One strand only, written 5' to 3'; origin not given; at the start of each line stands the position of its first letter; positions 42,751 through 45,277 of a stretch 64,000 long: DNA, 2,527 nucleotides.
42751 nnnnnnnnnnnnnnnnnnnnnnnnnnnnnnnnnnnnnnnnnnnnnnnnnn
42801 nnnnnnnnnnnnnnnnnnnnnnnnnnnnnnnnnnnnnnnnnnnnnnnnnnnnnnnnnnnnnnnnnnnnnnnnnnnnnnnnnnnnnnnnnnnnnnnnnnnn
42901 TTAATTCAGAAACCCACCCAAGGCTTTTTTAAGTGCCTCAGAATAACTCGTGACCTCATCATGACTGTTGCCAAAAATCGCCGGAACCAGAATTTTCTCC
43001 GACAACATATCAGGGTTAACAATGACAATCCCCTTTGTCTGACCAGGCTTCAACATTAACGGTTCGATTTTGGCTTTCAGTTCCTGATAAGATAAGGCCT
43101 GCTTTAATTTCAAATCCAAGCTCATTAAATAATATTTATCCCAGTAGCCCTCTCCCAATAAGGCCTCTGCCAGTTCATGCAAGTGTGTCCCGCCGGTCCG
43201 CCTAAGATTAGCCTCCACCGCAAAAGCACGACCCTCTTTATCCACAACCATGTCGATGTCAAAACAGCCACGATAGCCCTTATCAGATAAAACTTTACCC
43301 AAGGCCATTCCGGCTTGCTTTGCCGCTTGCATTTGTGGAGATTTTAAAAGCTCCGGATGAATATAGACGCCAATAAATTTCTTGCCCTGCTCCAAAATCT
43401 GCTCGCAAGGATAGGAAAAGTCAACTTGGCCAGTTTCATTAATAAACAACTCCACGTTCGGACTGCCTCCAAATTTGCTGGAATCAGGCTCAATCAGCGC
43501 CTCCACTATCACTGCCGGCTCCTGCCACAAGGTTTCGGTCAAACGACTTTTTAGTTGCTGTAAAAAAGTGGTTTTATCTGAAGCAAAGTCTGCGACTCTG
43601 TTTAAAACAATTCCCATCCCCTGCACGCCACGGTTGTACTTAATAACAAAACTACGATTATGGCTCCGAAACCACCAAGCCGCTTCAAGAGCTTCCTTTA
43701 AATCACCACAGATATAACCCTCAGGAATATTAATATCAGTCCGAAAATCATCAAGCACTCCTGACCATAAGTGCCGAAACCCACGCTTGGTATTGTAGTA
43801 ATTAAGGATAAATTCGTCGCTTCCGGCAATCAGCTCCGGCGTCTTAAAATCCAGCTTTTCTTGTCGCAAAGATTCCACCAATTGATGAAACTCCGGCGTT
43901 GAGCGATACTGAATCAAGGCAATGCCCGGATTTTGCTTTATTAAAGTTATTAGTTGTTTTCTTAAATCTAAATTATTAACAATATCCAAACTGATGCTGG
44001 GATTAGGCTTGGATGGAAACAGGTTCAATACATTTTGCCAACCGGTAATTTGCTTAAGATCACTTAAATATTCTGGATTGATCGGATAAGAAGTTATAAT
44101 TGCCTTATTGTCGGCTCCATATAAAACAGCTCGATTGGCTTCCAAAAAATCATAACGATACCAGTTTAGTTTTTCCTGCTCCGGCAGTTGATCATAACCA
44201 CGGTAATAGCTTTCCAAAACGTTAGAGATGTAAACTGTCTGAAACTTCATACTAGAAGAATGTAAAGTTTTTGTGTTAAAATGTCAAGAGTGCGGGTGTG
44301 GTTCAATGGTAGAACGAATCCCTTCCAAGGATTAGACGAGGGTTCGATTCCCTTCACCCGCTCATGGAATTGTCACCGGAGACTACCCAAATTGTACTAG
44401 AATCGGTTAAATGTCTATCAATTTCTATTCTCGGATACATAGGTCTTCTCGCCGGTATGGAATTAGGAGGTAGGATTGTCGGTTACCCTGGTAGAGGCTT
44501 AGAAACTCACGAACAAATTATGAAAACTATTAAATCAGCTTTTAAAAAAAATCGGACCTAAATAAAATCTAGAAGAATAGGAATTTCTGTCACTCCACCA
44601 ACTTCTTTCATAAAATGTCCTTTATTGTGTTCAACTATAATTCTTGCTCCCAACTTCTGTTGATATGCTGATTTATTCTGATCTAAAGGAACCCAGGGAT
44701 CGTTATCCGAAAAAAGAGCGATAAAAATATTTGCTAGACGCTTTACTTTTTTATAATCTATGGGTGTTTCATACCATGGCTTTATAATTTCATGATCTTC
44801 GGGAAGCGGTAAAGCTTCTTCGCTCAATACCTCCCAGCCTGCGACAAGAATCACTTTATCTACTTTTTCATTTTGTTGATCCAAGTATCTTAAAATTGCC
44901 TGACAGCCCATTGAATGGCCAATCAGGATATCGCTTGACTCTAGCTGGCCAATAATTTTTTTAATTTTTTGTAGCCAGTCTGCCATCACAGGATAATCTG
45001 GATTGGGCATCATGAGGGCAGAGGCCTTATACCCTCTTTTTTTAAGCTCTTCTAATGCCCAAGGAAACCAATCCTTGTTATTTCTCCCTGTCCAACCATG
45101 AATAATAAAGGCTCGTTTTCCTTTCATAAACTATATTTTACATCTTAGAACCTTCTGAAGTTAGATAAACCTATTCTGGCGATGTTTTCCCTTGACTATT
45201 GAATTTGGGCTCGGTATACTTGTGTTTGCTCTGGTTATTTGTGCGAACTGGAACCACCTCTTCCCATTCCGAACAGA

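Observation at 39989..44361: C39-like peptidase plus three ATP-grasp ligases ending at tRNA-Gly: candidate peptide ligation/modification module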

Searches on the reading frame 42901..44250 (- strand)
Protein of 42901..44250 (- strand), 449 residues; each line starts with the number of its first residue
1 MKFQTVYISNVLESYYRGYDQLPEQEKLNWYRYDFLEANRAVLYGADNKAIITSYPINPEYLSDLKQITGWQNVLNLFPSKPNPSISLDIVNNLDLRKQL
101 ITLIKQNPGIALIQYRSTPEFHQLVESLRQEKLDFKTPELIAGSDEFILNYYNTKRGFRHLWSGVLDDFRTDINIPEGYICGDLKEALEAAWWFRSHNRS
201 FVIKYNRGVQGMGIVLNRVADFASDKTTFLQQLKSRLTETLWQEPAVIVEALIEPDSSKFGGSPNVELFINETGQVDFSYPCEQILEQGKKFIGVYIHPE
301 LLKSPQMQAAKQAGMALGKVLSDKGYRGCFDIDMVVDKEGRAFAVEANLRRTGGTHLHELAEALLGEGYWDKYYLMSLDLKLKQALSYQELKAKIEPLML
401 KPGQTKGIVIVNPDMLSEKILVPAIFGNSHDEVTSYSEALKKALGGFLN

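Call 4: search_protein_families(library=pfam, proteins=[window:42901-44250:-], max_evalue=0.01)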
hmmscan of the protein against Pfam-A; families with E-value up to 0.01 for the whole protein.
window:42901-44250:- (449 aa): 1 family
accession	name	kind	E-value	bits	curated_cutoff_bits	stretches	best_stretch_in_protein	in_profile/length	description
PF18604.6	PreAtp-grasp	-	0.0049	17.8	27.5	0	42-127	5-91/94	Pre ATP-grasp domain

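Call 5: search_protein_families(library=ncbifam, proteins=[window:42901-44250:-], max_evalue=0.01)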
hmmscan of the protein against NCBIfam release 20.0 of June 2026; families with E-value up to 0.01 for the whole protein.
window:42901-44250:- (449 aa): 3 families
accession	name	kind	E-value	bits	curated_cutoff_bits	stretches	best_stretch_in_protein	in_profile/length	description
NF042917.1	PAGG_GluLig_BesA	equivalog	1.7e-11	43.6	750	1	245-367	251-365/432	L-propargylglycine--L-glutamate ligase BesA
NF005096.0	PRK06524.1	equivalog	2.1e-06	26.1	684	1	293-360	264-332/493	biotin carboxylase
NF047900.1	AspMetLigLdmS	equivalog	7.3e-06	25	475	1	232-374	189-319/383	L-aspartate--L-methionine ligase LdmS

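Call 9: search_solved_structures(query=window:42901-44250:-, max_evalue=1, show_alignments=2)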
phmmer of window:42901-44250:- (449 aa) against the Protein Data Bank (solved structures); distinct sequences matched with E-value up to 1: 5.
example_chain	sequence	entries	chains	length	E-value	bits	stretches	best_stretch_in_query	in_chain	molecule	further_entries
8yi6_A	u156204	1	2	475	5.3e-07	31.7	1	270-367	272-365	L-propargylglycine--L-glutamate ligase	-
8ynd_A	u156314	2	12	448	5.8e-05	24.9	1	319-377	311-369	ATP-grasp peptide ligase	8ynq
3wvq_A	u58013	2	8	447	0.00076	21.3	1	304-371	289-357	PGM1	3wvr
7r8p_A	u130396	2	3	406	0.063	14.9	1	319-374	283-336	ATP-grasp domain-containing protein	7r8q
2wp0_C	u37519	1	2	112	0.25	13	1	93-125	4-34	CHROMOSOMAL REPLICATION INITIATOR PROTEIN DNAA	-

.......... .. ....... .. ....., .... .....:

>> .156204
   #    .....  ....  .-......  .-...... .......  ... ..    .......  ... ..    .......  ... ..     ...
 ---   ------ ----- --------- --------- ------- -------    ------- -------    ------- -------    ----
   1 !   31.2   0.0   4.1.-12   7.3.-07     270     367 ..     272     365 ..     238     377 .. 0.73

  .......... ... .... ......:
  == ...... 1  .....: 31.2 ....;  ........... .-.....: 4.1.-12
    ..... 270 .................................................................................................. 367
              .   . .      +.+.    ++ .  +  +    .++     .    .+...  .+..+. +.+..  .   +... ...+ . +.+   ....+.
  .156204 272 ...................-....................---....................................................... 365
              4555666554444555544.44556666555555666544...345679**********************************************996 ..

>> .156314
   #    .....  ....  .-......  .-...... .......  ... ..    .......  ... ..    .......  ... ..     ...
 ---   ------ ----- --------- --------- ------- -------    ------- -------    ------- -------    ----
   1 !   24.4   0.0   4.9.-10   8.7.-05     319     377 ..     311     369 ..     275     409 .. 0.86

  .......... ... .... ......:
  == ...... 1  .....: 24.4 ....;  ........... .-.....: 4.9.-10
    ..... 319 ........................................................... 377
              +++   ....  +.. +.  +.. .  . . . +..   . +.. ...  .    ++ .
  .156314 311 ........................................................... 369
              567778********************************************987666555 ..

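Call 43: find_homologous_proteins(query=window:42901-44250:-)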
Query window:42901-44250:- (449 aa): 105 proteins with E <= 0.001 among 8000 candidates.
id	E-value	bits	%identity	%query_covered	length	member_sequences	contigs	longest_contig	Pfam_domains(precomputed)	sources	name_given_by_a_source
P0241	6.2e-233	791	75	99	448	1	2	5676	-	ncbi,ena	-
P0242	2.1e-204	697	66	99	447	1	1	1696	-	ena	-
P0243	5.6e-202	689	64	100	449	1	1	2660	-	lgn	-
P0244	7.7e-195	666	64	99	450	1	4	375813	-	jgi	-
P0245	3.1e-193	660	65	97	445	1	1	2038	-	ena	-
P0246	7.4e-193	659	65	97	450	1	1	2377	-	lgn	-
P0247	1.2e-191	655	67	92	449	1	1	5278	-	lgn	-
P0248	1.3e-187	642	61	98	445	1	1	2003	-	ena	-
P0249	2.7e-187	641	62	100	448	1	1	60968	-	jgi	-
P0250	9.5e-187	639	61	96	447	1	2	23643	-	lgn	-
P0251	1.9e-184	631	61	99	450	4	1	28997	-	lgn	-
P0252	1.2e-183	629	61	99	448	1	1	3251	-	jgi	-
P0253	6.5e-183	626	62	99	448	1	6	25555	-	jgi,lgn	-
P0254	2.9e-166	571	54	99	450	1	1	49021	-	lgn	-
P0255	9.1e-140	484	48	98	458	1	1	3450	PF13535.12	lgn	-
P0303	6.9e-115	402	42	99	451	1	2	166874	-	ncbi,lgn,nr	ncbi:hypothetical protein HYV31_00525 [candidate division WWE3 bacterium]|nr:hypothetical protein [c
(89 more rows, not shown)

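Call 44: find_encoding_contigs(protein=P0244, flank=7000, max_places=1)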
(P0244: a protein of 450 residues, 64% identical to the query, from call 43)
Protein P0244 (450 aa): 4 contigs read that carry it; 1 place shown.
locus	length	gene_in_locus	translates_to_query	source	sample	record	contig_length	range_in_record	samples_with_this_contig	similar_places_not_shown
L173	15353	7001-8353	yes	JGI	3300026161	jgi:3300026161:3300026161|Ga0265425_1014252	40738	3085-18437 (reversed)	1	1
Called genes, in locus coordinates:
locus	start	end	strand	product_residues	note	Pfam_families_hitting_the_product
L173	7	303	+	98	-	PF01197:Ribosomal_L31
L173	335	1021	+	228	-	PF03462:PCRF, PF00472:RF-1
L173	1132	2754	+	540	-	PF00753:Lactamase_B, PF12706:Lactamase_B_2 (weak), PF22505:RNase_J_b_CASP, PF17770:RNase_J_C (weak)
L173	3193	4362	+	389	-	-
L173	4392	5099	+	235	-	-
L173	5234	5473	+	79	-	-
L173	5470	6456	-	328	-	PF02016:Peptidase_S66, PF17676:Peptidase_S66C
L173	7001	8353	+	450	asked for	-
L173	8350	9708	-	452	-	-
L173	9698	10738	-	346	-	PF07478:Dala_Dala_lig_C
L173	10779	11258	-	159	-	PF03412:Peptidase_C39, PF12385:Peptidase_C70 (weak), PF13529:Peptidase_C39_2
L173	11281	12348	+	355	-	PF01702:TGT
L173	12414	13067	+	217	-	PF13483:Lactamase_B_3, PF12706:Lactamase_B_2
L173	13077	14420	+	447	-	PF00772:DnaB, PF13481:AAA_25, PF03796:DnaB_C, PF06745:ATPase (weak)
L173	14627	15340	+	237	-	PF01790:LGT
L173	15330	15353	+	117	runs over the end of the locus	PF01258:zf-dskA_traR (weak)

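Call 45: find_encoding_contigs(protein=P0250, flank=7000, max_places=1)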
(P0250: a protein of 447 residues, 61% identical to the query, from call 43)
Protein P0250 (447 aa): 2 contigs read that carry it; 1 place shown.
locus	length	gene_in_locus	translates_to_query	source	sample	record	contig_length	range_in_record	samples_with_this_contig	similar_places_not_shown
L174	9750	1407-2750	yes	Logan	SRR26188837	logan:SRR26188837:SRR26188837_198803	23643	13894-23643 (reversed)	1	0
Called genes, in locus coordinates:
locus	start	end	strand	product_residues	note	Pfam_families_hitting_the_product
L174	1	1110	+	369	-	?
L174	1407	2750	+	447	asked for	-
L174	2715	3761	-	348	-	PF07478:Dala_Dala_lig_C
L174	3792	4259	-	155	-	PF03412:Peptidase_C39, PF13529:Peptidase_C39_2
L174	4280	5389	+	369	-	PF01702:TGT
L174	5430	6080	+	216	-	PF13483:Lactamase_B_3, PF12706:Lactamase_B_2 (weak)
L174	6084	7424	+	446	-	PF00772:DnaB, PF03796:DnaB_C, PF13481:AAA_25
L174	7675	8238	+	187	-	-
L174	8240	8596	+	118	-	PF01258:zf-dskA_traR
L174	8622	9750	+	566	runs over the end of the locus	PF00999:Na_H_Exchanger, PF02254:TrkA_N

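Call 46: find_encoding_contigs(protein=P0303, flank=7000, max_places=1)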
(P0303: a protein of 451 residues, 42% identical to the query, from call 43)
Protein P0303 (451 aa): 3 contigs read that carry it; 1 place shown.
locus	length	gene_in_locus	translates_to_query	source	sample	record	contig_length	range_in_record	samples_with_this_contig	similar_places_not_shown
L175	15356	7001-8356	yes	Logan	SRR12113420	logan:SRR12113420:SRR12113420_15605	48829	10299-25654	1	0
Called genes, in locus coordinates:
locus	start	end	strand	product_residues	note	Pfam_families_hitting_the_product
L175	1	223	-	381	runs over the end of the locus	PF00004:AAA, PF07724:AAA_2, PF07728:AAA_5, PF13173:AAA_14 (faint), PF22667:Lon_lid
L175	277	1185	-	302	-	-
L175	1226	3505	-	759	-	PF01138:RNase_PH, PF03725:RNase_PH_C, PF01138:RNase_PH, PF00013:KH_1, PF00575:S1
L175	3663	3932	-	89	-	PF00312:Ribosomal_S15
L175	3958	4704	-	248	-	-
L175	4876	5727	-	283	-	PF13489:Methyltransf_23, PF05219:DREV (weak), PF08241:Methyltransf_11, PF08242:Methyltransf_12, PF13649:Methyltransf_25, PF13847:Methyltransf_31 (weak)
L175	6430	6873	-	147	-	-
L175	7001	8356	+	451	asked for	-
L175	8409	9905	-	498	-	PF00009:GTP_EFTU, PF01926:MMR_HSR1, PF02421:FeoB_N (weak), PF10662:PduV-EutP (faint), PF22042:EF-G_D2, PF11987:IF-2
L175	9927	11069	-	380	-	PF08529:NusA_N, PF00575:S1 (weak), PF13184:KH_NusA_1st, PF26594:KH_NusA_2nd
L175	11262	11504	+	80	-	-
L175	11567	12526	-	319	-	PF00226:DnaJ, PF01556:DnaJ_C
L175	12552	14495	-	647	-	PF00012:HSP70, PF06723:MreB_Mbl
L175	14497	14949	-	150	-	PF01025:GrpE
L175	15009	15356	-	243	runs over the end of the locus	PF01628:HrcA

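Call 82: search_protein_families(library=padloc, proteins=[window:42901-44250:-], max_evalue=0.01)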
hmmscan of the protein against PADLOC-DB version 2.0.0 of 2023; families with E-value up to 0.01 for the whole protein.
window:42901-44250:- (449 aa): 0 families

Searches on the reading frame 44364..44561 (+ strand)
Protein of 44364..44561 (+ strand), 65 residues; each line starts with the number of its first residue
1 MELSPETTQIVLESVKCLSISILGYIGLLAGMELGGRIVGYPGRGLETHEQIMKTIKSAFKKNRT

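Call 4: search_protein_families(library=pfam, proteins=[window:44364-44561:+], max_evalue=0.01)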
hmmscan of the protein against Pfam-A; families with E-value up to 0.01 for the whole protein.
window:44364-44561:+ (65 aa): 0 families

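Call 5: search_protein_families(library=ncbifam, proteins=[window:44364-44561:+], max_evalue=0.01)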
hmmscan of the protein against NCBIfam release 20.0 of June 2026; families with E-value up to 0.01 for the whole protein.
window:44364-44561:+ (65 aa): 0 families

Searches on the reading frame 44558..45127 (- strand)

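Call 4: search_protein_families(library=pfam, proteins=[window:44558-45127:-], max_evalue=0.01)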
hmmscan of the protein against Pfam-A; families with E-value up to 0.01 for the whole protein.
window:44558-45127:- (189 aa): 9 families
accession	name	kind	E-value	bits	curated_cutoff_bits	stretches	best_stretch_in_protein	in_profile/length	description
PF06821.19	Ser_hydrolase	-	2e-23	83.6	22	1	7-177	2-159/172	Serine hydrolase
PF00561.26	Abhydrolase_1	-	1.5e-08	35.1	25.8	1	41-111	46-112/245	alpha/beta hydrolase fold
PF08538.16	DUF1749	-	9.8e-06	25.3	24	1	49-96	91-141/299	Protein of unknown function (DUF1749)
PF12697.13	Abhydrolase_6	-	9e-05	23.7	26.3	1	43-116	33-109/217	Alpha/beta hydrolase family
PF12146.15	Hydrolase_4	-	0.00036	20.3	27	1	65-104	77-116/239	Serine aminopeptidase, S33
PF10230.15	LIDHydrolase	-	0.00043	20.5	27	0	66-95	86-116/262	Lipid-droplet associated hydrolase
PF03959.19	FSH1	-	0.00057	20.1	21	1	29-172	78-200/211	Serine hydrolase (FSH1)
PF02450.21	LCAT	-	0.0029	17.3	21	1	51-93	104-152/392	Lecithin:cholesterol acyltransferase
PF12695.13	Abhydrolase_5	-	0.0035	17.6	27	1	25-98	19-90/164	Alpha/beta hydrolase family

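Call 5: search_protein_families(library=ncbifam, proteins=[window:44558-45127:-], max_evalue=0.01)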
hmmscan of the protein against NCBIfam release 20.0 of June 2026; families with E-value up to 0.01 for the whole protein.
window:44558-45127:- (189 aa): 3 families
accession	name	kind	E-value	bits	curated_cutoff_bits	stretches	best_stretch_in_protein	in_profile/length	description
NF007954.0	PRK10673.1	equivalog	0.00051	19.4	399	1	40-95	59-112/255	esterase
NF052614.1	AB_fold_OlsI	equivalog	0.001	18.6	385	1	68-108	93-133/272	ornithine lipid biosynthesis O-acyltransferase OlsI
NF011457.0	PRK14875.1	equivalog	0.0014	17.7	307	1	6-97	135-231/372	acetoin dehydrogenase dihydrolipoyllysine-residue acetyltransferase subunit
